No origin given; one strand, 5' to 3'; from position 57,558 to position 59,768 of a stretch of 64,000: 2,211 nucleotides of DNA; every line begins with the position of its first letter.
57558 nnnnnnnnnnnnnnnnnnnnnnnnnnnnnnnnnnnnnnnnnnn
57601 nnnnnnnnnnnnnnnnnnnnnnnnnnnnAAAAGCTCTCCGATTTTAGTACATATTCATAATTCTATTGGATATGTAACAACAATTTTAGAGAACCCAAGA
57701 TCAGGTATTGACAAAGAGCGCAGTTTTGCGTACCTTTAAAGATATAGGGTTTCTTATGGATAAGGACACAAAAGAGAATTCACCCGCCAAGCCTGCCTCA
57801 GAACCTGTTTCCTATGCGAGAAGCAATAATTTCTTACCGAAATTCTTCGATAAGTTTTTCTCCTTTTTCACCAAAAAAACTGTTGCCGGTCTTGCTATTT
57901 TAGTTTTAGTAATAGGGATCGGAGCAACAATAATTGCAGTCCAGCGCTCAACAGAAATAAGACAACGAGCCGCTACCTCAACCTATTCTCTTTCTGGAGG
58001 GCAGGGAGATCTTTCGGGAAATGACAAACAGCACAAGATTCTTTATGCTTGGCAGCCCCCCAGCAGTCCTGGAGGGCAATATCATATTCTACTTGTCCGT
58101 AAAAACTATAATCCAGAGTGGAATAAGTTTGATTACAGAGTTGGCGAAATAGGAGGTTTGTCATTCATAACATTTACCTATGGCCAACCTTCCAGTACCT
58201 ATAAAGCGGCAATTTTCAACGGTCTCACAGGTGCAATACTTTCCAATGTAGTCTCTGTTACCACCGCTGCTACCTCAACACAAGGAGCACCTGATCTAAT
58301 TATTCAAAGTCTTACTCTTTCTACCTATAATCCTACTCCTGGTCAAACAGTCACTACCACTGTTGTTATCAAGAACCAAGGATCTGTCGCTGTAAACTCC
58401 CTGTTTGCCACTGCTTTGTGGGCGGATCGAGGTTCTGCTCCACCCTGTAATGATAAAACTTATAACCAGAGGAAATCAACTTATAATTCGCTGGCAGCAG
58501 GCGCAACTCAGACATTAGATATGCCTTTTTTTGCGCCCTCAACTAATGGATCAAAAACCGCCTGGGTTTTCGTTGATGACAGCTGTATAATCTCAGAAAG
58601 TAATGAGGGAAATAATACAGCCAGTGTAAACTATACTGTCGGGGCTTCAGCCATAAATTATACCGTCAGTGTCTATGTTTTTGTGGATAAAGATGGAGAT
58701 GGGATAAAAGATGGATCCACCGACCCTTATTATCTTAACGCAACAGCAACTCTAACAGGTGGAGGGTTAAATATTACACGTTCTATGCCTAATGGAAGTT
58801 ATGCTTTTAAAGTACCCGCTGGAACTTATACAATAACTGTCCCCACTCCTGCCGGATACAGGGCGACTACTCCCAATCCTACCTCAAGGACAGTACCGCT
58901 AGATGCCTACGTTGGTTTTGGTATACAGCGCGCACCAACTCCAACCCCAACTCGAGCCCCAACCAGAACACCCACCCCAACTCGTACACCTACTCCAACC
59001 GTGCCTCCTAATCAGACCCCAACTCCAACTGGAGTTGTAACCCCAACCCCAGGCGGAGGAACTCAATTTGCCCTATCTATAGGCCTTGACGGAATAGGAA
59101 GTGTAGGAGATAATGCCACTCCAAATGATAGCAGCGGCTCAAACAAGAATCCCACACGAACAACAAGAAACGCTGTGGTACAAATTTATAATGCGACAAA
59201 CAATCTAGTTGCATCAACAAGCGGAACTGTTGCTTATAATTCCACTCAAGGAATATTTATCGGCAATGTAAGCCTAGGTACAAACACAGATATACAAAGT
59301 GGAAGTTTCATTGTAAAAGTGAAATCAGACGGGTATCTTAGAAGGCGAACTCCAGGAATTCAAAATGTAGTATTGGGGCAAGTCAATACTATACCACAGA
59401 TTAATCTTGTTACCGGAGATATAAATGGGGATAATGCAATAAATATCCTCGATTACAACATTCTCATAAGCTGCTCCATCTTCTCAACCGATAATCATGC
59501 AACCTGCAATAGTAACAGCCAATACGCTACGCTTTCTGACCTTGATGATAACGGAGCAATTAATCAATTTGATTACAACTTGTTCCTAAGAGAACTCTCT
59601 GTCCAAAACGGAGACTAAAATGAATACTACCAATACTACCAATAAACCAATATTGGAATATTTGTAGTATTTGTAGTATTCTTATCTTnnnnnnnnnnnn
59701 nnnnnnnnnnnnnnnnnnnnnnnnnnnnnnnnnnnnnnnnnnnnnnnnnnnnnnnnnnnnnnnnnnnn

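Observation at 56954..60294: Cohesin-dockerin module: two dockerin-bearing surface proteins followed by a membrane-anchored cohesin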

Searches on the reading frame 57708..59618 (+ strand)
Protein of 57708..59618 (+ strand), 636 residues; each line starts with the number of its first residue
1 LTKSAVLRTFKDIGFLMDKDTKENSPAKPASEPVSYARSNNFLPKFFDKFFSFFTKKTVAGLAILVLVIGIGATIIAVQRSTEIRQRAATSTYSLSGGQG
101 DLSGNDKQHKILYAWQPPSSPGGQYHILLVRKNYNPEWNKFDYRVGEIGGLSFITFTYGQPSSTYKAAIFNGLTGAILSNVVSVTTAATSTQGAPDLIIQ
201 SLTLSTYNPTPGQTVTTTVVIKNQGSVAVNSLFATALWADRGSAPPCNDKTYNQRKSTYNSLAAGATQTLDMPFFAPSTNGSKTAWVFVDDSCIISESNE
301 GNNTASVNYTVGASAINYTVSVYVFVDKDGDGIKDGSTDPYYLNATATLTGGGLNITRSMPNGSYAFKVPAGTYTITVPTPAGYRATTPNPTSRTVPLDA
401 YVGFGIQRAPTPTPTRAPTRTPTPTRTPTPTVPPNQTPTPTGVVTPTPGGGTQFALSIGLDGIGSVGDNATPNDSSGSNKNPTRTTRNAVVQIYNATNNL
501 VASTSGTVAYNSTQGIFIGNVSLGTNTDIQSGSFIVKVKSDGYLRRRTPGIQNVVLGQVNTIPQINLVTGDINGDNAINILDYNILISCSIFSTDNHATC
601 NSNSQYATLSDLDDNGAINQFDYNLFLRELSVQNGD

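Call 3: search_protein_families(library=pfam, proteins=[window:57708-59618:+], max_evalue=1)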
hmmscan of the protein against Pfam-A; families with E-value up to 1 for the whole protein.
window:57708-59618:+ (636 aa): 3 families
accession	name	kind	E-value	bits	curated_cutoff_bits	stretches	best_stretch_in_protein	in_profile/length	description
PF07705.17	CARDB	-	6.4e-12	46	22.7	1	194-306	1-100/101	CARDB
PF00404.24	Dockerin_1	-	1.9e-05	25.2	22.9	1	570-629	2-55/57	Dockerin type I domain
PF17210.9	SdrD_B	-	2.5e-05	24.9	29.7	1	323-393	6-79/112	SdrD B-like domain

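Call 4: search_protein_families(library=ncbifam, proteins=[window:57708-59618:+], max_evalue=1)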
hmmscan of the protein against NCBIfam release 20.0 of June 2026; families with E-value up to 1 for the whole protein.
window:57708-59618:+ (636 aa): 2 families
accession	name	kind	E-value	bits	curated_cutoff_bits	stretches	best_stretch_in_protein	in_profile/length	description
NF010693.0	PRK14093.1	equivalog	0.1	11.2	544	1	177-225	292-338/479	UDP-N-acetylmuramoylalanyl-D-glutamyl-2,6-diaminopimelate--D-alanyl-D-alanine ligase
NF037973.1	metallo_SslE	exception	0.9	6.7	3000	0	409-475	51-122/1519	lipoprotein metalloprotease SslE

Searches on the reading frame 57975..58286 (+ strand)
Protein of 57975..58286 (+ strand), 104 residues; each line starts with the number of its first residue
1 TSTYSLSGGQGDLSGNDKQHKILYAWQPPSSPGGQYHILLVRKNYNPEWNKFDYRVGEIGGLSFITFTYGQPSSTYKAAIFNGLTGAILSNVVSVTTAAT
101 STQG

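Call 85: search_protein_families(library=pfam, proteins=[window:57975-58286:+], max_evalue=0.01)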
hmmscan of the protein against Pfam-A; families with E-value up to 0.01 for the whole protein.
window:57975-58286:+ (104 aa): 0 families

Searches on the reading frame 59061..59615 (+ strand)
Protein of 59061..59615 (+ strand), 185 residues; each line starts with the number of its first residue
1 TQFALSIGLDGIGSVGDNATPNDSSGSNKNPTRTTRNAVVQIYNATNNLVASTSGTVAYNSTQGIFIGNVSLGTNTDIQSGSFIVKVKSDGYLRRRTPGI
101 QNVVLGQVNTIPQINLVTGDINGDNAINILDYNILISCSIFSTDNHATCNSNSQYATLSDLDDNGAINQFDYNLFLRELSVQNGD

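Call 36: find_homologous_proteins(query=window:59061-59615:+, max_evalue=0.001)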
Query window:59061-59615:+ (185 aa): 84 proteins with E <= 0.001 among 159 candidates.
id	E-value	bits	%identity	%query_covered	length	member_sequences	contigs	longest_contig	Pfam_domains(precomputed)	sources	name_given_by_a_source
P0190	3.5e-111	387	100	100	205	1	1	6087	PF00404.25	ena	-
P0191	1.3e-68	248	67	100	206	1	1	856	-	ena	-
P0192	2.7e-65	237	64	96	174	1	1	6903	PF00404.25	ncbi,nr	ncbi:MAG: hypothetical protein A3F30_04015 [Candidatus Levybacteria bacterium RIFCSPHIGHO2_12_FULL_3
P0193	2.3e-59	218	61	99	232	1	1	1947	-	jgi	jgi:hypothetical protein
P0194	2.3e-52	195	56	99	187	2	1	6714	-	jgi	jgi:hypothetical protein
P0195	1.4e-51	193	53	100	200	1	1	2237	-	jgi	jgi:hypothetical protein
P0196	3.3e-50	188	55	96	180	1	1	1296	-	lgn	-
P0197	6.5e-50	187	56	96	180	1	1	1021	-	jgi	jgi:hypothetical protein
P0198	2.7e-48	182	51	99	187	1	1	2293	-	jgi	jgi:hypothetical protein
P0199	7.8e-48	180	53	99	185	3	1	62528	-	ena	-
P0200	1.9e-46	176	52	96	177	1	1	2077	-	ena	-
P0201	1.6e-44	170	48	100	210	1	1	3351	-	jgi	jgi:hypothetical protein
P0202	3.9e-43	165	50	97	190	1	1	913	PF00404.25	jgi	jgi:hypothetical protein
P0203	9.6e-43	164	51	100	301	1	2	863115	-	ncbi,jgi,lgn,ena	-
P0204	2.8e-42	162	49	100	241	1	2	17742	-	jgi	jgi:hypothetical protein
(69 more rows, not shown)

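Call 49: predict_structure(alignment_id=A3)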
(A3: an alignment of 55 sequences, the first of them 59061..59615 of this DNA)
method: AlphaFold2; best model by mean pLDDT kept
length: 185 residues; sequences in the alignment: 55
mean_pLDDT: 95.9   pTM: 0.90
mean pLDDT of the five models: 95.9, 95.0, 94.7, 94.6, 94.5
residues with pLDDT >= 90: 174; 70-90: 10; 50-70: 1; < 50: 0
segments of 3 or more residues with pLDDT < 50: none
pLDDT, mean of each block of 10 residues (from residue 1): 98 95 94 98 96 98 98 88 98 97 97 98 97 97 96 98 97 96 80
secondary structure, 60 per line:
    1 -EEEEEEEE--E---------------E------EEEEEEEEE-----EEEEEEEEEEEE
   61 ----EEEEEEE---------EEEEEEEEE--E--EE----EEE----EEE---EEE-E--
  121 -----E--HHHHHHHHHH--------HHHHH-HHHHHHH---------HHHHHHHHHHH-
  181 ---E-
elements in order: E2-9 E35-43 E49-60 E65-71 E81-89 E101-103 E108-110 E114-116 H129-138 H147-151 H153-159 H169-179

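Call 52: fold_search(model_id=the predicted structure, library=pdb)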
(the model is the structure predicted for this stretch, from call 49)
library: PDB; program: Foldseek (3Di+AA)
matches with E <= 10: 1303; with E <= 0.001: 4
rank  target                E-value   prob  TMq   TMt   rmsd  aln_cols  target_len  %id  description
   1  4u3s_B                1.1e-05  1.00  0.48  0.55   6.8       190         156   23  Crystal structure of Coh3ScaB-XDoc_M1ScaA complex: A N-terminal interface mutant of type II Cohesin-X-Dockerin complex (released 2015-07-29)
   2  2b59_B                1.3e-05  1.00  0.49  0.56   6.6       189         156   19  The type II cohesin dockerin complex (released 2005-10-11)
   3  4wi0_B                2.5e-05  1.00  0.49  0.57   5.9       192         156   22  Crystal structure of Coh3ScaB-XDoc_M2ScaA complex: A C-terminal interface mutant of type II Cohesin-X-Dockerin complex (released 2015-10-07)
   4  8qox_B                6.1e-04  1.00  0.30  0.14   6.2       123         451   19  Two-component assembly of SlaA and SlaB S-layer proteins of Sulfolobus acidocaldarius (released 2024-02-21)
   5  6fwv_B                6.8e-03  0.93  0.25  0.12   6.1       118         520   17  The Bacillus anthracis TIE protein (released 2018-08-08)
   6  5wec_B                1.3e-02  0.98  0.34  0.49   5.3       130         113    8  Structure of an alternative pilotin from the type II secretion system of Vibrio cholerae (released 2018-07-11)
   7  5wec_A                1.6e-02  0.95  0.33  0.47   5.1       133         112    8  Structure of an alternative pilotin from the type II secretion system of Vibrio cholerae (released 2018-07-11)
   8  6fwv_A                2.1e-02  0.93  0.29  0.13   5.8       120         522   16  The Bacillus anthracis TIE protein (released 2018-08-08)
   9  6za2_B                2.1e-02  0.80  0.23  0.05   8.4        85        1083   20  Crystal structure of dimeric latent PorU from Porphyromonas gingivalis (released 2021-09-29)
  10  6za2_A                3.1e-02  0.75  0.23  0.05   8.4        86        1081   21  Crystal structure of dimeric latent PorU from Porphyromonas gingivalis (released 2021-09-29)
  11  1qmu_A                3.3e-02  0.95  0.28  0.15   5.5       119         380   12  Duck carboxypeptidase D domain II (released 2000-10-13)
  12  9sv8_B                3.3e-02  0.66  0.25  0.09  10.2       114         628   12  Herpes simplex virus 2 delta28-73 glycoprotein C ectodomain in complex with C3b (released 2025-12-10)
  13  2wii_A                4.2e-02  0.57  0.24  0.09  10.2       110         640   14  Complement C3b in complex with factor H domains 1-4 (released 2009-06-09)
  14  3o32_B                4.2e-02  0.21  0.21  0.17  10.3       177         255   10  Crystal Structure of 4-Chlorocatechol Dioxygenase from Rhodococcus opacus 1CP in complex with 3,5-dichlorocatechol (released 2011-08-10)
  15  2a74_D                4.4e-02  0.51  0.23  0.09  10.3       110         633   14  Human Complement Component C3c (released 2005-09-27)
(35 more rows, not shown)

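Call 58: find_related_loci(query=A3, collection=metagenome_contigs, flank=7000)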
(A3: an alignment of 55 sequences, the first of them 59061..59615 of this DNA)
Query A3 (185 aa) in metagenome_contigs; peptide patterns used: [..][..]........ (x = any residue, [..] = any of these).
452 stretches matched a pattern; 213 encode a relative of the query (tblastn E <= 1e-3); the best 80 are kept; 78 distinct loci.
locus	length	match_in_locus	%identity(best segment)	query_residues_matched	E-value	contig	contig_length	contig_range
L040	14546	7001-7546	66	1-185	2e-77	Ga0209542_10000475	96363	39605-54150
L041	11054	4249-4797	67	1-185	1e-75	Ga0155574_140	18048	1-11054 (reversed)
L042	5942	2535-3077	64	1-185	1e-74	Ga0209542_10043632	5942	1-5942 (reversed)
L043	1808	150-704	62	1-185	2e-73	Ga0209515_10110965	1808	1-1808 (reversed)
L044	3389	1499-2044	63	1-185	2e-68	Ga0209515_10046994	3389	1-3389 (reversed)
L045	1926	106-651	63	1-185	1e-70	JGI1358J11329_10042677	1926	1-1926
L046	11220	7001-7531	59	3-185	4e-65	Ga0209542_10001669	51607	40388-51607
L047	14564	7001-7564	57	1-185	3e-61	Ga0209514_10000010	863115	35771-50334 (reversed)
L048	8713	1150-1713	53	1-185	3e-57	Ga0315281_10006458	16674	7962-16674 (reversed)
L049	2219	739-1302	52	1-185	1e-57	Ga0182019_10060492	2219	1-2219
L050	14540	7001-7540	53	1-185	3e-53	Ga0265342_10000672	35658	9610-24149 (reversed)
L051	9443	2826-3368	52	1-185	2e-53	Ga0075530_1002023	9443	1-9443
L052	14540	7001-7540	51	1-185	2e-52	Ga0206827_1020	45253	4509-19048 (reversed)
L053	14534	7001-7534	49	1-184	5e-52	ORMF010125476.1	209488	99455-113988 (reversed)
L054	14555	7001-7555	49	9-185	1e-51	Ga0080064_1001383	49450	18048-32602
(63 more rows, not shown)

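Call 63: search_solved_structures(query=A3, max_evalue=0.1, show_alignments=2)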
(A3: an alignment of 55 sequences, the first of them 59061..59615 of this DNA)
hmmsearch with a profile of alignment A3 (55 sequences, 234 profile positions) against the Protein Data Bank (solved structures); distinct sequences matched with E-value up to 0.1: 8.
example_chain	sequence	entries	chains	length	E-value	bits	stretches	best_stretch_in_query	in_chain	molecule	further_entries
2b59_B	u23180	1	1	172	6.6e-07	32.2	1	125-220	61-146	Cellulosomal scaffolding protein A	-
3kcp_A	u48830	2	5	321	2.5e-06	30.4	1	125-220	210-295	Cellulosomal-scaffolding protein A | Cellulosome anchoring protein cohesin region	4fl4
5g5d_B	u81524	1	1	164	2.1e-05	27.3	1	125-220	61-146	CELLULOSOMAL-SCAFFOLDING PROTEIN A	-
4wi0_B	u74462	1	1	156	0.00032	23.4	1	120-219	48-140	Cellulosomal scaffoldin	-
4u3s_B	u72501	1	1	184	0.00095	21.9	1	120-218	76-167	Cellulosomal scaffoldin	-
4fl4_A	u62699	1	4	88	0.0048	19.6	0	198-226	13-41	Glycoside hydrolase family 9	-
2yik_A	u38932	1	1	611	0.016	17.9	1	155-223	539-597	ENDOGLUCANASE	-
6t58_A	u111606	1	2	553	0.043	16.5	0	164-190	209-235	Cellular tumor antigen p53,Protein S100-A4,Protein S100-A4,Annexin A2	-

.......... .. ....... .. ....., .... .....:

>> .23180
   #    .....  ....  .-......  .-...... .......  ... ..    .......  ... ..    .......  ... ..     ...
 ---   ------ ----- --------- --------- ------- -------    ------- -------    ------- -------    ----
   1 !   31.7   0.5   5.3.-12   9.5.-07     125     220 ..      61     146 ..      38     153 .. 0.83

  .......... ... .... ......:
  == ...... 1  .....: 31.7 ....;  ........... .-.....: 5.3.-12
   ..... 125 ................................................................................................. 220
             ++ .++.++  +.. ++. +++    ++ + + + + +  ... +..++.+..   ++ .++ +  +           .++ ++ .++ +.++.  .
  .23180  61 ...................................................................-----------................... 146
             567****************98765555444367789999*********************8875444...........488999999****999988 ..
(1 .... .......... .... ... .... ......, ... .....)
